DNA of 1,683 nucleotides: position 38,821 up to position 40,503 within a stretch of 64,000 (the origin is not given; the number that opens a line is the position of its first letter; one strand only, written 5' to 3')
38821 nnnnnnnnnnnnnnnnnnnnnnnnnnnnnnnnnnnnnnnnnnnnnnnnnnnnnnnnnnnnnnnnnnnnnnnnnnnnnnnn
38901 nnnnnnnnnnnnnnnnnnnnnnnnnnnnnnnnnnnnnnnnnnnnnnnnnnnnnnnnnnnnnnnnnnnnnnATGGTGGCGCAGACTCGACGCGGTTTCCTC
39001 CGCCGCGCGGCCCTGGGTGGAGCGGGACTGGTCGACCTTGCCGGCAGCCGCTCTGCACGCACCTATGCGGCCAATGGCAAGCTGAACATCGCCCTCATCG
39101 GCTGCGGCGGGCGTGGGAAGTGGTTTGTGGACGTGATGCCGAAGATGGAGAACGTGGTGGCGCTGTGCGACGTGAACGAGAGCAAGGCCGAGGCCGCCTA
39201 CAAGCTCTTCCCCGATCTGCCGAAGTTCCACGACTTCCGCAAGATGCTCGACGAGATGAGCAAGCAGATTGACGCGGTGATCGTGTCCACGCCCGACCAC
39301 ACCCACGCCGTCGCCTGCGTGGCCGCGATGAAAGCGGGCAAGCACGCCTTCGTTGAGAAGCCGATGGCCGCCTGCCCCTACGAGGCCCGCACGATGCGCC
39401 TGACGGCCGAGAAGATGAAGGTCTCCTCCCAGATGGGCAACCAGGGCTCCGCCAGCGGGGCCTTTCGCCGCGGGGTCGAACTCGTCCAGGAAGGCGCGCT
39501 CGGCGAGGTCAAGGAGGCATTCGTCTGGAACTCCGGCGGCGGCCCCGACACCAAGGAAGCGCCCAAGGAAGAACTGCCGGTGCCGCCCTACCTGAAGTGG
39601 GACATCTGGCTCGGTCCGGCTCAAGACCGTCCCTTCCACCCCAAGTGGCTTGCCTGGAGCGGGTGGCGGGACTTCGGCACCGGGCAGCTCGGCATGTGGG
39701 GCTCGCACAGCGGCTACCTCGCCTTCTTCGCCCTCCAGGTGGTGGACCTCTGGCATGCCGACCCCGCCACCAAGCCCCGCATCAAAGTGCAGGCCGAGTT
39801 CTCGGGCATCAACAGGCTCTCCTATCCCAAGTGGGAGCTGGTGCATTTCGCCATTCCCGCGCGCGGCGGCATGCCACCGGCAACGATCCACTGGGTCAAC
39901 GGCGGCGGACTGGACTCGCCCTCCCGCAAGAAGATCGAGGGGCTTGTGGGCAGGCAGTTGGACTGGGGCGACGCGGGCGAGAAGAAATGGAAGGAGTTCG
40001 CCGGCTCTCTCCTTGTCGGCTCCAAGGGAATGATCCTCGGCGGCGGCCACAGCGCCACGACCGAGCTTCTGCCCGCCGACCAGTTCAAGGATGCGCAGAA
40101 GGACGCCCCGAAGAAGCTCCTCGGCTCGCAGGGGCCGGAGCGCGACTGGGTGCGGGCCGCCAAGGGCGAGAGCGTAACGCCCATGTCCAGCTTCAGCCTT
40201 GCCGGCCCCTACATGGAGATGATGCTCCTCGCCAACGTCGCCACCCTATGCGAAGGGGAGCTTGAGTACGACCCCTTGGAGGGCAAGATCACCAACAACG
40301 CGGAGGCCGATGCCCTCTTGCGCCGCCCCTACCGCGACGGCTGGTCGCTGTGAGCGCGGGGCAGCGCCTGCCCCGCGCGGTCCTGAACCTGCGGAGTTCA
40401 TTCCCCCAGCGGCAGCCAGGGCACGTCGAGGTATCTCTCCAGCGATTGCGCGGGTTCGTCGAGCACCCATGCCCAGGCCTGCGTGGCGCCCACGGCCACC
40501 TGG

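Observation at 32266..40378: ThuA / twin-arginine-signal Gfo/Idh/MocA (ThuB-like) cassette coupled to a sugar ABC importer: candidate periplasmic 3-keto-glycoside (oxidative glycan processing) system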

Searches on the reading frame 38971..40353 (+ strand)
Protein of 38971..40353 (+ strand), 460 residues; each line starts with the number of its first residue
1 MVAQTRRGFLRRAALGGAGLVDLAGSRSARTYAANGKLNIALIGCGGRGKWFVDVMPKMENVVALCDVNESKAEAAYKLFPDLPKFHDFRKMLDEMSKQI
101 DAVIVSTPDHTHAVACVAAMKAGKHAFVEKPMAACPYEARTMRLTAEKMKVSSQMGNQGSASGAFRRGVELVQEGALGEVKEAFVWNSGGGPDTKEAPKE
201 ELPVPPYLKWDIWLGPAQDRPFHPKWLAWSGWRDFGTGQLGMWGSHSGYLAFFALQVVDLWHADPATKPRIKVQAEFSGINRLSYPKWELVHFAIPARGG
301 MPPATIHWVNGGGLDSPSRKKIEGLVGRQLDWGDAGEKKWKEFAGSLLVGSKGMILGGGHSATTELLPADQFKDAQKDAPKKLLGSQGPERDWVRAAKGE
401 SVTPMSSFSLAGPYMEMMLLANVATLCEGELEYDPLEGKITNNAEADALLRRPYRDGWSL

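Call 8: search_protein_families(library=pfam, proteins=[window:38971-40353:+], max_evalue=0.01)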
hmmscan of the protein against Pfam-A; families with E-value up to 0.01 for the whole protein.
window:38971-40353:+ (460 aa): 2 families
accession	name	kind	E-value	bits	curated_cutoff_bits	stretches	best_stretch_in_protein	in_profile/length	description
PF01408.29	GFO_IDH_MocA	-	3.2e-19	70.2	24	1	38-154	1-117/120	Oxidoreductase family, NAD-binding Rossmann fold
PF19051.5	GFO_IDH_MocA_C2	-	2.3e-08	34.3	23.3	1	200-246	44-92/254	Oxidoreductase family, C-terminal alpha/beta domain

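Call 9: search_protein_families(library=ncbifam, proteins=[window:38971-40353:+], max_evalue=0.01)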
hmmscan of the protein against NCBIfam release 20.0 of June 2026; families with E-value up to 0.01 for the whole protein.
window:38971-40353:+ (460 aa): 10 families
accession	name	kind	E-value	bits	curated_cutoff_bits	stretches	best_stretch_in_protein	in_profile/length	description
NF058561.1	BT_2158_fam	equivalog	2.4e-82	277.1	750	1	5-448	1-437/487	glycoside 3-dehydrogenase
TIGR04380.1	myo_inos_iolG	equivalog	1.9e-16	59.9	355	1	37-181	1-146/330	inositol 2-dehydrogenase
NF040723.1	UDP-GlcNAcDh_Arch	equivalog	9.3e-15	54.9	450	1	38-180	1-141/302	UDP-N-acetylglucosamine 3-dehydrogenase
NF052479.1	LevoglcsnDh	equivalog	2.5e-14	52.8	650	1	57-181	33-155/386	levoglucosan dehydrogenase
NF041392.1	XylDh_Gfo6_Halo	equivalog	6.5e-11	41.6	350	1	34-184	13-167/350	D-xylose 1-dehydrogenase Gfo6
NF008607.0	PRK11579.1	subfamily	2.4e-10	39.9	330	1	37-181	4-146/346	oxidoreductase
NF052679.1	InsChiInosDhIolG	equivalog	9.9e-10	37.9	540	1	38-155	3-120/343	bifunctional inositol 2-dehydrogenase/D-chiro-inositol 1-dehydrogenase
NF058563.1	BT_2159_fam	equivalog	4.4e-08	32.5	650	1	39-179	2-142/350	disaccharide 3-dehydrogenase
NF007574.0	PRK10206.1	equivalog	0.0023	17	352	1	87-182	55-148/345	oxidoreductase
NF041886.1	Rmf_CrpP_fam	subfamily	0.0048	16.5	28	0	118-143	1-28/39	Rmf/CrpP family protein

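Call 15: search_solved_structures(query=window:38971-40353:+, max_evalue=0.00001)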
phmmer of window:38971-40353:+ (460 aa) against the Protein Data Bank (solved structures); distinct sequences matched with E-value up to 0.00001: 33.
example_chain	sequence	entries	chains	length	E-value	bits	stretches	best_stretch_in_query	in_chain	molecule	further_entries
8tdf_A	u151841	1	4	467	9.3e-59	202.7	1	33-458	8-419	Dehydrogenase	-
8tdh_A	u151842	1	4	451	4.2e-58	200.5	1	37-458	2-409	Predicted dehydrogenases and related proteins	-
4gqa_A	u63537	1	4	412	9.2e-12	47.7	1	32-179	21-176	NAD binding Oxidoreductase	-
3e82_A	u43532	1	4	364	1.2e-11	47.3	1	34-182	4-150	Putative oxidoreductase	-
4fb5_A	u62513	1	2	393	1e-10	44.3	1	59-183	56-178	Probable oxidoreductase protein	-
6ktj_A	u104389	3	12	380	1.1e-10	44.1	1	57-179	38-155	Scyllo-inositol dehydrogenase with L-glucose dehydrogenase activity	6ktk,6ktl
5ya8_A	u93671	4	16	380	1.1e-10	44.1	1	57-179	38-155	Scyllo-inositol dehydrogenase with L-glucose dehydrogenase activity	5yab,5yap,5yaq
9m3d_B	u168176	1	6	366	1.5e-10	43.7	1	37-180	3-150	DgpA1 from W974-1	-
7xr9_A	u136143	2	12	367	1.8e-10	43.4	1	36-158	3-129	DgpA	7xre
8tdi_L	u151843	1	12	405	8.6e-10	41.2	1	62-193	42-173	P2B11 Glucuronide-3-dehydrogenase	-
3gfg_A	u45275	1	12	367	1.3e-09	40.6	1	38-182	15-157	Uncharacterized oxidoreductase yvaA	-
3gdo_A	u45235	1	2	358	1.5e-09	40.4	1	39-182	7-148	Uncharacterized oxidoreductase yvaA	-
1evj_A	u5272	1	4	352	1.8e-08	36.9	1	61-183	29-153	GLUCOSE-FRUCTOSE OXIDOREDUCTASE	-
3moi_A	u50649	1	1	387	2.4e-08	36.4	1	61-182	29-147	Probable dehydrogenase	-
3ec7_A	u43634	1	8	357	3.5e-08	35.9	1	56-142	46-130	Putative Dehydrogenase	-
6t2b_A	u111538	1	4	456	3.2e-07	32.7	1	35-179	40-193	Glycosyl hydrolase family 109 protein 2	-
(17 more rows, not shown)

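Call 24: find_encoding_contigs(protein=window:38971-40353:+, flank=10000, max_places=6)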
Protein window:38971-40353:+ (460 aa): 14 contigs read that carry it; 5 places shown.
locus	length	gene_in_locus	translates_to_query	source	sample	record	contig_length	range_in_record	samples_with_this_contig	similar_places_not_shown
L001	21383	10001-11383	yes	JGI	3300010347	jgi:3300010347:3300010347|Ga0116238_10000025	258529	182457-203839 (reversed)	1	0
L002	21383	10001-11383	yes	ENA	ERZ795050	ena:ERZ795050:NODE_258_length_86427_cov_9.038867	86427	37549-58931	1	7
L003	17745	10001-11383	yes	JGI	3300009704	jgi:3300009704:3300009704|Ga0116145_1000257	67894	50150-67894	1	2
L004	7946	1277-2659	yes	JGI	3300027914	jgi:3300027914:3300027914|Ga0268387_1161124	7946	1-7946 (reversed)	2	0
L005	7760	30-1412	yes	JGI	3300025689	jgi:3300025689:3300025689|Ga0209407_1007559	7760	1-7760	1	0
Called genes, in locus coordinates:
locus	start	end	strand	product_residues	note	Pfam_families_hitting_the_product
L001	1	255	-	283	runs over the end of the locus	PF01061:ABC2_membrane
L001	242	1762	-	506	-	PF00953:Glycos_transf_4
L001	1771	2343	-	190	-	PF02357:NusG (weak)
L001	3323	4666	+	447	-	PF01547:SBP_bac_1, PF13416:SBP_bac_8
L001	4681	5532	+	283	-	PF00528:BPD_transp_1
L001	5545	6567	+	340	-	PF00528:BPD_transp_1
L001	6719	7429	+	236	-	PF00754:F5_F8_type_C, PF22633:F5_F8_type_C_2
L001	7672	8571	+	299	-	PF06283:ThuA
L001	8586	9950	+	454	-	PF01408:GFO_IDH_MocA, PF19051:GFO_IDH_MocA_C2 (faint)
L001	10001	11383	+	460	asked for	PF01408:GFO_IDH_MocA, PF19051:GFO_IDH_MocA_C2 (faint)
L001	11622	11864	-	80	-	-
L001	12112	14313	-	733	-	-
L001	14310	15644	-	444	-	PF13360:PQQ_2, PF13570:Beta-prop_ACSF4, PF07774:EMC1_C (faint), PF13360:PQQ_2, PF01011:PQQ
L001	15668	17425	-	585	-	PF22680:Glyco_hydro_123_N_2, PF13320:GH123_cat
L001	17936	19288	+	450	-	PF01011:PQQ (faint), PF13360:PQQ_2, PF13570:Beta-prop_ACSF4, PF13360:PQQ_2 (weak)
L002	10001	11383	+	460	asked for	PF01408:GFO_IDH_MocA, PF19051:GFO_IDH_MocA_C2 (faint)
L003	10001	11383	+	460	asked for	PF01408:GFO_IDH_MocA, PF19051:GFO_IDH_MocA_C2 (faint)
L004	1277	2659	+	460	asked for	PF01408:GFO_IDH_MocA, PF19051:GFO_IDH_MocA_C2 (faint)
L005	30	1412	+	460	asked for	PF01408:GFO_IDH_MocA, PF19051:GFO_IDH_MocA_C2 (faint)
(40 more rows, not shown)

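Call 37: search_solved_structures(query=window:38971-40353:+, max_evalue=1e-20, show_alignments=2)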
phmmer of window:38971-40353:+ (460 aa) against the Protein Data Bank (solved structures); distinct sequences matched with E-value up to 1e-20: 2.
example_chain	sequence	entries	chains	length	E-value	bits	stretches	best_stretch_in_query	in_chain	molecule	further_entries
8tdf_A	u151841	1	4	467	9.3e-59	202.7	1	33-458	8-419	Dehydrogenase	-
8tdh_A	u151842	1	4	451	4.2e-58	200.5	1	37-458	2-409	Predicted dehydrogenases and related proteins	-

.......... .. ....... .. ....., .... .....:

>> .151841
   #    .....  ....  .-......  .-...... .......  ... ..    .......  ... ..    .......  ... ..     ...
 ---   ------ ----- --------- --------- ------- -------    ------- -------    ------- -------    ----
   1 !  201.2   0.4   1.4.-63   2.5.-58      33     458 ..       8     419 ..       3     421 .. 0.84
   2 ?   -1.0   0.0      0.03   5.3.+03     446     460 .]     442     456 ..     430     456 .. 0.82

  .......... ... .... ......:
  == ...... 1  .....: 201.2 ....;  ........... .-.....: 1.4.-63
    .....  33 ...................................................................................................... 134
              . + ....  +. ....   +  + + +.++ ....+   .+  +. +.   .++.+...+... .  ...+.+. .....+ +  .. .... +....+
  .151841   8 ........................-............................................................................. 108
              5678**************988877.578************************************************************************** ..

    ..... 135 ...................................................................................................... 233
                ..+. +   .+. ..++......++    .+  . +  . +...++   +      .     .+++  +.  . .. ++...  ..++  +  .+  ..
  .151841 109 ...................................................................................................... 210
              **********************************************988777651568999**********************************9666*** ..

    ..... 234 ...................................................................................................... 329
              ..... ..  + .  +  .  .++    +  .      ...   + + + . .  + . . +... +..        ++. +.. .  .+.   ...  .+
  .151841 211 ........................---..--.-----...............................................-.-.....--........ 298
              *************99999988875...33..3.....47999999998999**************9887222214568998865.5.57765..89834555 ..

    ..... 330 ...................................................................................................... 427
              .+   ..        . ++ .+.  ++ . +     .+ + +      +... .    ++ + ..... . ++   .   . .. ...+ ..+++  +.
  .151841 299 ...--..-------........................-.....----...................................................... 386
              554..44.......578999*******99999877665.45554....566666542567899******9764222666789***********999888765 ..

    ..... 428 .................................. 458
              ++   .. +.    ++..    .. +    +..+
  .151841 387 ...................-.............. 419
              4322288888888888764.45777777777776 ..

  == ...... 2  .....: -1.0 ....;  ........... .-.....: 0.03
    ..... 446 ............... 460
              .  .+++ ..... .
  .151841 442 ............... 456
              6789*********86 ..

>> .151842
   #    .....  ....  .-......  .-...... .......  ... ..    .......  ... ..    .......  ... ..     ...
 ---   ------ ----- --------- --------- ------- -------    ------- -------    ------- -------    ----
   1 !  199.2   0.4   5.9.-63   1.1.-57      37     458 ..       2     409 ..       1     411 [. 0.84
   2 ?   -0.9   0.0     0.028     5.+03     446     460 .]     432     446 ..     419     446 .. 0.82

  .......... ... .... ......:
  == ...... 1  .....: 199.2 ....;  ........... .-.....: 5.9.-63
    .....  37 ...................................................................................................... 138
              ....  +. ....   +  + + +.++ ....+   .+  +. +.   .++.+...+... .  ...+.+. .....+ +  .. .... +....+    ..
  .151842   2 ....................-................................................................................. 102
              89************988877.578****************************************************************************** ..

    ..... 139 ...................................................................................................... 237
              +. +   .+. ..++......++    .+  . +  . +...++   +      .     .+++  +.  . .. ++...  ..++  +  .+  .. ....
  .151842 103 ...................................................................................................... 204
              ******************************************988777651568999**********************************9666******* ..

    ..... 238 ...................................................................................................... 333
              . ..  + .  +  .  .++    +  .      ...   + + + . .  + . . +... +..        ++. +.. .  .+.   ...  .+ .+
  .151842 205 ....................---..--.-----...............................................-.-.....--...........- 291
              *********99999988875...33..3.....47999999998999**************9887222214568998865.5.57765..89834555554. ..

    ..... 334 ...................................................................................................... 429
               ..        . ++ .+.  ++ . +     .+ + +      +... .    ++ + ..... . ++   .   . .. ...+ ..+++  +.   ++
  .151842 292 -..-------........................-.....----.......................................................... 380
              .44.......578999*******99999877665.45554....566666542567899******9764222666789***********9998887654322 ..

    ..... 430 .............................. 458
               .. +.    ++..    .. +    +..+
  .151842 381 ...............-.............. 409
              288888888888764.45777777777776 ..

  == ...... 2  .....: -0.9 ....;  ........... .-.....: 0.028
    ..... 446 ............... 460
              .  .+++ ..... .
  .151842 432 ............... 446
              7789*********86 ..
